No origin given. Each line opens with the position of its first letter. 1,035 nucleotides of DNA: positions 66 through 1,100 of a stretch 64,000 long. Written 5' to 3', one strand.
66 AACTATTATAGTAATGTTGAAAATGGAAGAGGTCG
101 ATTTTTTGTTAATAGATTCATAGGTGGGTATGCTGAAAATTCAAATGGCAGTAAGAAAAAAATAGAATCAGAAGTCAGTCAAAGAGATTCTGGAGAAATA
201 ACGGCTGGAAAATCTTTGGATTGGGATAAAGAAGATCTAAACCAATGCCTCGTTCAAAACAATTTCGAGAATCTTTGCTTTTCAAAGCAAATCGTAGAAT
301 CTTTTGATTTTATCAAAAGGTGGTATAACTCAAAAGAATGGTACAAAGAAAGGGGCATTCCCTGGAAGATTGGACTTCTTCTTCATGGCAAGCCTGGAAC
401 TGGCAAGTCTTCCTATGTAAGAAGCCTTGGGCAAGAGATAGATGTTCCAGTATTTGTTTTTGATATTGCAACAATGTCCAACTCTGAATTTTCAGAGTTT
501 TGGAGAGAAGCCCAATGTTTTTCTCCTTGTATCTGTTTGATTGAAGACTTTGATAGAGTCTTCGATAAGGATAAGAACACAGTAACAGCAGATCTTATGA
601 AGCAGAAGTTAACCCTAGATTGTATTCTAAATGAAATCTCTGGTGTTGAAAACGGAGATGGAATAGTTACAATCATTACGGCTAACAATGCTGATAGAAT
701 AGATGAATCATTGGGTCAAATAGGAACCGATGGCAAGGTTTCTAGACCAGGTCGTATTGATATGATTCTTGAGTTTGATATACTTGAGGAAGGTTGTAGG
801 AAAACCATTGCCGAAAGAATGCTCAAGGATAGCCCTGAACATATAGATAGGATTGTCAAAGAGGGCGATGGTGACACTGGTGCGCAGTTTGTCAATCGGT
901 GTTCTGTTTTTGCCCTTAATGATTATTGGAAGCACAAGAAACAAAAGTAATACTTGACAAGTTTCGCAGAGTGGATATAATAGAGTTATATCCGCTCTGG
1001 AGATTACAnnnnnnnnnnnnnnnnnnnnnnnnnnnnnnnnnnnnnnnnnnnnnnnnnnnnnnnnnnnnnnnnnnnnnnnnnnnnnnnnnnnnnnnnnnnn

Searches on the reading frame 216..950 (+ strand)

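Call 13: search_protein_families(library=pfam, proteins=[window:216-950:+], max_evalue=0.01)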
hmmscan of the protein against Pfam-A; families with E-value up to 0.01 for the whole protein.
window:216-950:+ (244 aa): 5 families
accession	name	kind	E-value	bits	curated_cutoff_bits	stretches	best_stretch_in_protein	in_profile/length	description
PF00004.35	AAA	-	3.5e-15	57.1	21.2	1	54-167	1-119/131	ATPase family associated with various cellular activities (AAA)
PF00910.28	RNA_helicase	-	0.00031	21.6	21.5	1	55-139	2-83/105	RNA helicase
PF13191.12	AAA_16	-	0.002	19.1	32.6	0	54-86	27-60/167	AAA ATPase domain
PF07728.20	AAA_5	-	0.0056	17.1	22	0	54-86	2-35/139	AAA domain (dynein-related subfamily)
PF00519.23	PPV_E1_C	-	0.0064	16.1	26.5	1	31-112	101-173/289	Papillomavirus helicase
